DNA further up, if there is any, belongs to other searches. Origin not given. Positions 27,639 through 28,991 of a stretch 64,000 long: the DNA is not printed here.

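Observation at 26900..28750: Non-canonical reductive-loop order KS-AT-KR-DH-T in the final PKS module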

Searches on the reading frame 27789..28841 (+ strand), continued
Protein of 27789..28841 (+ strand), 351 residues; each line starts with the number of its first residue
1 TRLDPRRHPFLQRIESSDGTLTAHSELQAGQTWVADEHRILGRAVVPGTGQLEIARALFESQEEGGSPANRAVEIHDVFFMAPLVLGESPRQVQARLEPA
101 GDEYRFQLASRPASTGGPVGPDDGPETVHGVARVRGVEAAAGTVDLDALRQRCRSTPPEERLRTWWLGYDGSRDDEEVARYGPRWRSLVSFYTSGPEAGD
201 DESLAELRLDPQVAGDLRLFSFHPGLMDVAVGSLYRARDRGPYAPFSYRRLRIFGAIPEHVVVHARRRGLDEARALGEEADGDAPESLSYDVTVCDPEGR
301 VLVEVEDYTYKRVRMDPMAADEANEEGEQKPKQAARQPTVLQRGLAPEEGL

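Call 52: search_protein_families(library=ncbifam, proteins=[P0157, P0178], max_evalue=1e-20)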
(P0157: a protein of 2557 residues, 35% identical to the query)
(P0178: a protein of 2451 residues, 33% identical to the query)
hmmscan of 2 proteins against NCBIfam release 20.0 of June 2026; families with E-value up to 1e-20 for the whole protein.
P0157 (2557 aa): 26 families (the best 25 are shown)
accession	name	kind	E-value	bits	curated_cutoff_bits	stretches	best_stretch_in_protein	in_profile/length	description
NF045894.1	PKS_plus_SDR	equivalog_domain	0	1090.5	1740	2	11-923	1-910/1515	type I polyketide synthase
NF041183.1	Pks2_ls1_myc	equivalog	1.6e-272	907.4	2400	3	11-879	2-872/2086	sulfolipid-1 biosynthesis phthioceranic/hydroxyphthioceranic acid synthase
NF040607.1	mycolic_Pks13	equivalog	2.5e-173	578.8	2100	2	7-441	97-529/1680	polyketide synthase Pks13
TIGR02813.1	omega_3_PfaA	subfamily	1.7e-140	469.6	1010.1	1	162-859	185-919/2582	polyketide-type polyunsaturated fatty acid synthase PfaA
NF037940.1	PKS_MbtD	equivalog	4.1e-66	223.7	1150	1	454-918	9-466/978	mycobactin polyketide synthase MbtD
NF037941.1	PKS_NbtC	equivalog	2.6e-65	221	1150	1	453-912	12-484/1027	nocobactin polyketide synthase NbtC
TIGR02824.1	quinone_pig3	subfamily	2.2e-63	214.2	296.8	1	2092-2406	4-324/325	putative NAD(P)H quinone oxidoreductase, PIG3 family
TIGR00128.1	fabD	equivalog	7e-52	176.7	260.9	1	534-814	3-282/290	ACP S-malonyltransferase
TIGR03150.1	fabF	equivalog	7.7e-45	153.3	493.75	1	15-435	5-406/407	beta-ketoacyl-ACP synthase II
NF005589.0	PRK07314.1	subfamily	6.1e-43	147.1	387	1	14-436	7-410/413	beta-ketoacyl-ACP synthase II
TIGR03131.1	malonate_mdcH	equivalog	1.5e-42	146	297.9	1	534-817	1-274/297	malonate decarboxylase subunit epsilon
NF004970.0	PRK06333.1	subfamily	1.2e-38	133.1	525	1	12-436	5-420/424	beta-ketoacyl-ACP synthase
NF053555.1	prodigi_MBC_PigJ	equivalog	2.5e-37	128.6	900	1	170-437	500-758/759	prodigiosin MBC biosynthesis protein PigJ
NF058662.1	cispenta_AmcF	equivalog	6.9e-35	120.7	325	1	165-395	111-335/369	cispentacin biosynthesis acyltransferase subunit AmcF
NF005490.0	PRK07103.1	equivalog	1.4e-31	110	445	1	157-437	144-412/414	polyketide beta-ketoacyl:acyl carrier protein synthase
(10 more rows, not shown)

P0178 (2451 aa): 82 families (the best 25 are shown)
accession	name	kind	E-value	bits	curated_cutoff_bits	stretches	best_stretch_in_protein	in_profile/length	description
NF045894.1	PKS_plus_SDR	equivalog_domain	6.1e-298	991.9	1740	2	633-1528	2-880/1515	type I polyketide synthase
NF041183.1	Pks2_ls1_myc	equivalog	4.7e-190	633.9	2400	2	634-1457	4-813/2086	sulfolipid-1 biosynthesis phthioceranic/hydroxyphthioceranic acid synthase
NF040607.1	mycolic_Pks13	equivalog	4.6e-168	561.3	2100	1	545-1527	24-1020/1680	polyketide synthase Pks13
TIGR02813.1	omega_3_PfaA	subfamily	3.6e-116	388.9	1010.1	1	777-1476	186-899/2582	polyketide-type polyunsaturated fatty acid synthase PfaA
TIGR01733.1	AA-adenyl-dom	subfamily_domain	1.3e-106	356.8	317.4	1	28-436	2-409/409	amino acid adenylation domain-containing protein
NF041803.1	NRPS_SolG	exception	5.5e-106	355.4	2200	1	4-591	565-1151/1163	solanimycin non-ribosomal peptide synthetase SolG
NF047350.1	aureusi_NRPS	equivalog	8.4e-103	344.6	2500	1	2-594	415-974/2373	aureusimine non-ribosomal peptide synthetase AusA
NF004282.0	PRK05691.1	subfamily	2.2e-102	342.6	4090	2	234-598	1356-1708/4334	non-ribosomal peptide synthase/polyketide synthase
NF038078.1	NRPS_MxcG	equivalog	2.3e-84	283.7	2300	1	2-595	458-1041/1442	myxochelin non-ribosomal peptide synthetase MxcG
NF003417.0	PRK04813.1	subfamily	4.1e-74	249.9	476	1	2-509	5-500/505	D-alanine--poly(phosphoribitol) ligase subunit DltA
TIGR01734.1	D-ala-DACP-lig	equivalog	1.3e-70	238.4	559.85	1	3-510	3-500/504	D-alanine--poly(phosphoribitol) ligase subunit DltA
NF007605.2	PRK10252.1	equivalog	4.1e-64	216.7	2400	1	5-611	459-1057/1292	enterobactin non-ribosomal peptide synthetase EntF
TIGR03443.1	alpha_am_amid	equivalog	1.1e-63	215.2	1030.1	2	384-602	679-924/1390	L-aminoadipate-semialdehyde dehydrogenase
NF004837.0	PRK06187.1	subfamily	7.1e-63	212.6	476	1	3-510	11-520/531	long-chain-fatty-acid--CoA ligase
NF037940.1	PKS_MbtD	equivalog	3.3e-54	184.3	1150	1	1085-1457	9-373/978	mycobactin polyketide synthase MbtD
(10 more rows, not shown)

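Call 57: search_protein_families(library=pfam, proteins=[P0157], max_evalue=0.00001)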
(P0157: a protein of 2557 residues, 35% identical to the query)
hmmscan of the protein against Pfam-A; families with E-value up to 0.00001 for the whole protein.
P0157 (2557 aa): 20 families
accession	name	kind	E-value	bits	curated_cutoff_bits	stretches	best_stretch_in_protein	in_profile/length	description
PF00109.32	ketoacyl-synt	-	4.6e-75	252.9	20.8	1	11-261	2-252/252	Beta-ketoacyl synthase, N-terminal domain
PF00698.26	Acyl_transf_1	-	2.6e-55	188.6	32.7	1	536-856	2-317/319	Acyl transferase domain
PF08659.16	KR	-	3.6e-49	167.6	22.6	1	1564-1762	1-180/180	KR domain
PF02801.28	Ketoacyl-synt_C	-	1.8e-42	144.6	20.8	1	269-388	1-119/119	Beta-ketoacyl synthase, C-terminal domain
PF13602.12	ADH_zinc_N_2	-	8.9e-28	98.3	27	1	2271-2405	2-134/134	Zinc-binding dehydrogenase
PF22621.2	CurL-like_PKS_C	-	1.8e-25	89.1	27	1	451-513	1-63/64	CurL-like, PKS C-terminal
PF21089.3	PKS_DH_N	-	1.7e-23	83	27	1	1786-1886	1-103/103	Polyketide synthase dehydratase domain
PF08242.18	Methyltransf_12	-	7.6e-21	75.1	30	1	1102-1202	1-98/98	Methyltransferase domain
PF00107.32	ADH_zinc_N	-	2.2e-20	73.4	31.8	1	2238-2342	1-105/129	Zinc-binding dehydrogenase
PF16197.11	KAsynt_C_assoc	-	1.4e-19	71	33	1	390-499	1-107/111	Ketoacyl-synthetase C-terminal extension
PF21394.3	Beta-ketacyl_N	-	6.5e-19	68.6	26.9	1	1348-1518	13-165/170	Beta-ketoacyl synthase-like, N-terminal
PF14765.12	PS-DH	-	8.5e-19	68.1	23.7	1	1941-2062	31-160/166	Polyketide synthase dehydratase N-terminal domain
PF22336.2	RhiE-like_linker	-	5.6e-15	55.5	27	1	455-516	2-62/67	RhiE-like, KS-MAT linker domain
PF13489.12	Methyltransf_23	-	1.3e-12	48.2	27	1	1091-1252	14-160/164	Methyltransferase domain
PF13561.12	adh_short_C2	-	4.4e-12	46.5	27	1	1624-1697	34-108/236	Enoyl-(Acyl carrier protein) reductase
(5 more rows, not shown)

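Call 58: search_solved_structures(query=window:27789-28841:+, max_evalue=10)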
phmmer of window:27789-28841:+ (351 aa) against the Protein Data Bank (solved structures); distinct sequences matched with E-value up to 10: 14.
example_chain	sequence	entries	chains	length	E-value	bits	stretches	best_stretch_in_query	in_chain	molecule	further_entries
5hqw_A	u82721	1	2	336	3.9e-14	56.2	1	8-345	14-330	Putative polyketide synthase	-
5kku_A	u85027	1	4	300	6.1e-12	49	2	199-318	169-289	Polyketide synthase type I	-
7zmf_A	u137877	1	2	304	6.9e-11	45.5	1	8-313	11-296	Putative polyketide synthase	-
7zma_A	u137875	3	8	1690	3e-09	40.1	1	8-314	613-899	Putative polyketide synthase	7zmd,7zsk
5j6o_A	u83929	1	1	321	5.1e-09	39.4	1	8-313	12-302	Putative polyketide synthase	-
8qk4_A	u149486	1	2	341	3.5e-07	33.3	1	8-286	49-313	Polyketide synthase PksJ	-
6obv_A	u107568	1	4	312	2.2e-05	27.4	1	30-267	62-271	fluvirucin B1 DH domain from module 1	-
6obt_A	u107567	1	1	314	2.7e-05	27.1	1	30-255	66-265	Borrelidin polyketide synthase, type I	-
4ln9_A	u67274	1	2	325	6.4e-05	25.9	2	179-256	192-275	Rifamycin polyketide synthase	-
5il6_A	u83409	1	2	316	0.0032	20.3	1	7-106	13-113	Polyketide synthase/nonribosomal peptide synthetase hybrid RzxB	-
3kg6_A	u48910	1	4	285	0.017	17.9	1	32-231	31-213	CurF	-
3kg9_A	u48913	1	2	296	0.02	17.6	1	28-235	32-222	CurK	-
5tz7_A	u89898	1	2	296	0.097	15.4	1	28-234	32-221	CurK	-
5tz5_A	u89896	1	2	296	0.3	13.8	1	35-235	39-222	CurK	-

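Call 68: predict_structure(alignment_id=A1)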
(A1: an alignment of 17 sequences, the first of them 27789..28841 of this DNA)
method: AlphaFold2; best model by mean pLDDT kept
length: 351 residues; sequences in the alignment: 17
mean_pLDDT: 80.0   pTM: 0.80
mean pLDDT of the five models: 80.0, 77.9, 74.5, 74.2, 73.5
residues with pLDDT >= 90: 169; 70-90: 87; 50-70: 49; < 50: 46
segments of 3 or more residues with pLDDT < 50: 1-3, 171-175, 316-351
pLDDT, mean of each block of 10 residues (from residue 1): 59 91 92 85 90 94 63 95 91 96 97 69 82 94 96 85 62 58 89 86 94 89 91 70 87 95 91 65 79 97 95 64 43 34 36 38
secondary structure, 60 per line:
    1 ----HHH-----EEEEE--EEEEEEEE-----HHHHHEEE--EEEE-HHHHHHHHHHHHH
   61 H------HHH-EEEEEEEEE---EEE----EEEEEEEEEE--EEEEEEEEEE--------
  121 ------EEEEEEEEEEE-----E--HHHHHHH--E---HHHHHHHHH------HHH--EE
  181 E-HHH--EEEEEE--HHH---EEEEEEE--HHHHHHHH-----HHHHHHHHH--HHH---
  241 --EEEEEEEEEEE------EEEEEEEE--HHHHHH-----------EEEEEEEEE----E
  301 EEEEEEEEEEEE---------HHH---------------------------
elements in order: E13-17 E20-27 H33-37 E38-40 E43-46 H48-61 E72-80 E84-86 E91-100 E103-112 E127-137 H146-152 H159-167 E179-181 E188-193 E202-208 H211-218 H224-232 E243-253 E260-267 H270-275 E287-295 E300-312

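Call 73: fold_search(model_id=the predicted structure, library=pdb)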
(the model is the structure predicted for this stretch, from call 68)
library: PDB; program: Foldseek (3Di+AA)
matches with E <= 10: 1365; with E <= 0.001: 180
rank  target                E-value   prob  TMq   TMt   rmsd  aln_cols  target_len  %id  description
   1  5hqw_A                3.8e-22  1.00  0.69  0.83   3.7       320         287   22  Crystal structure of a trans-AT PKS dehydratase domain of C0ZGQ6 from Brevibacillus brevis (released 2017-01-25)
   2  3kg6_A                1.4e-21  1.00  0.68  0.86   2.9       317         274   19  Dehydratase domain from CurF module of Curacin polyketide synthase (released 2010-01-19)
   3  5kku_C                1.6e-21  1.00  0.69  0.82   4.2       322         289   20  Crystal structure of an N-terminal dehydratase from difficidin assembly line (released 2016-12-21)
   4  7zmf_B                2.2e-21  1.00  0.68  0.84   3.3       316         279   22  Dehydratase domain of module 3 from Brevibacillus Brevis orphan BGC11 (released 2022-09-21)
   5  5j6o                  3.9e-21  1.00  0.70  0.88   3.5       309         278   21  Crystal structure of a trans-AT PKS dehydratase domain of C0ZGQ7 from Brevibacillus brevis (released 2017-05-24)
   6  5il6_B                4.9e-21  1.00  0.67  0.83   3.3       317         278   19  Crystal structure of the dehydratase domain of RzxB from Pseudomonas fluorescens (released 2017-03-29)
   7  5il6_A                5.1e-21  1.00  0.66  0.83   3.3       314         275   20  Crystal structure of the dehydratase domain of RzxB from Pseudomonas fluorescens (released 2017-03-29)
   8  5kku_D                7.2e-21  1.00  0.67  0.82   4.4       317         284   19  Crystal structure of an N-terminal dehydratase from difficidin assembly line (released 2016-12-21)
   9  6mbh                  8.0e-21  1.00  0.65  0.79   5.2       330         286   22  GphF DH1 P1711L, L1744P variant: An isomerase-inactive variant of GphF DH1 (released 2018-09-19)
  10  6mbg                  1.0e-20  1.00  0.63  0.78   5.6       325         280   20  GphF Dehydratase P1711L variant for improved crystallization (released 2018-09-19)
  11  5kku_A                2.2e-20  1.00  0.67  0.80   4.5       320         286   20  Crystal structure of an N-terminal dehydratase from difficidin assembly line (released 2016-12-21)
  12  5tz7_A                2.4e-20  1.00  0.67  0.83   3.5       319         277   17  Crystal Structure of CurK Dehydratase D1169N Inactive Mutant (released 2017-01-11)
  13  3kg6_B                2.7e-20  1.00  0.67  0.83   3.4       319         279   18  Dehydratase domain from CurF module of Curacin polyketide synthase (released 2010-01-19)
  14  5tz5_A                2.9e-20  1.00  0.67  0.82   4.0       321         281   16  Crystal Structure of CurK Dehydratase H996F Inactive Mutant (released 2017-01-11)
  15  3kg6_C                3.0e-20  1.00  0.67  0.84   3.5       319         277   19  Dehydratase domain from CurF module of Curacin polyketide synthase (released 2010-01-19)
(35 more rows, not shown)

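Call 79: find_encoding_contigs(protein=P0255, flank=10000, max_places=1)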
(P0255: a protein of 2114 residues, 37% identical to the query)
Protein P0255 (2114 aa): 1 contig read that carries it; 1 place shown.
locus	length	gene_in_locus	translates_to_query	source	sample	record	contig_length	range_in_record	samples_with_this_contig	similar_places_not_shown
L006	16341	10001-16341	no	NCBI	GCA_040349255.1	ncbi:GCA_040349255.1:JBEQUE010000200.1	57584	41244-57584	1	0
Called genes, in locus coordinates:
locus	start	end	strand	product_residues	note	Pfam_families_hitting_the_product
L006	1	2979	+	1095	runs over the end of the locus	PF13575:DUF4135, PF05147:LANC_like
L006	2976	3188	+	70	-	-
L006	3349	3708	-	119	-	-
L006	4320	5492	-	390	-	PF00515:TPR_1 (faint), PF07719:TPR_2 (faint), PF13181:TPR_8 (faint), PF13424:TPR_12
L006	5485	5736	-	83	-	-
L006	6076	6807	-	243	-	-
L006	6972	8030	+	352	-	-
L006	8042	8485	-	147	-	-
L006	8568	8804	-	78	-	-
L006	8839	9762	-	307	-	PF00248:Aldo_ket_red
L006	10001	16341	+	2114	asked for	PF00109:ketoacyl-synt, PF02801:Ketoacyl-synt_C, PF16197:KAsynt_C_assoc, PF22336:RhiE-like_linker, PF22621:CurL-like_PKS_C, PF00698:Acyl_transf_1, PF21394:Beta-ketacyl_N, PF00106:adh_short, +7 more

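Call 80: find_encoding_contigs(protein=P0257, flank=10000, max_places=1)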
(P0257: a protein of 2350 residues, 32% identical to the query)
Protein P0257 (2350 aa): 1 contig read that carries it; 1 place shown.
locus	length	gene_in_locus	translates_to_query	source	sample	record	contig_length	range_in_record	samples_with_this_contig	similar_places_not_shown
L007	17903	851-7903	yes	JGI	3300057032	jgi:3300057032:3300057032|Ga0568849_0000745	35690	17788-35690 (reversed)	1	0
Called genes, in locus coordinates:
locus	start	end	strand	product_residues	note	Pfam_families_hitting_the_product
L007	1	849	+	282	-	?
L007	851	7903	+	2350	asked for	PF00109:ketoacyl-synt, PF02801:Ketoacyl-synt_C, PF16197:KAsynt_C_assoc, PF22336:RhiE-like_linker, PF22621:CurL-like_PKS_C, PF00698:Acyl_transf_1, PF21394:Beta-ketacyl_N, PF08659:KR, +5 more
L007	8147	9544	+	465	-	PF01554:MatE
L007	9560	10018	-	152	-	-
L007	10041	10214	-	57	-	-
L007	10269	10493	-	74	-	-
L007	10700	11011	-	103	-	-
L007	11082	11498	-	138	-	PF05168:HEPN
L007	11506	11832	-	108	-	PF01909:NTP_transf_2, PF18765:Polbeta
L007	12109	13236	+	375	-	PF07722:Peptidase_C26, PF00117:GATase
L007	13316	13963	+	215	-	-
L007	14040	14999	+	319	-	PF19300:BPD_transp_1_N, PF00528:BPD_transp_1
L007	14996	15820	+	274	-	PF00528:BPD_transp_1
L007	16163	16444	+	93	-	-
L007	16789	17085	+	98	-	PF28317:Lant_leader_dom (weak)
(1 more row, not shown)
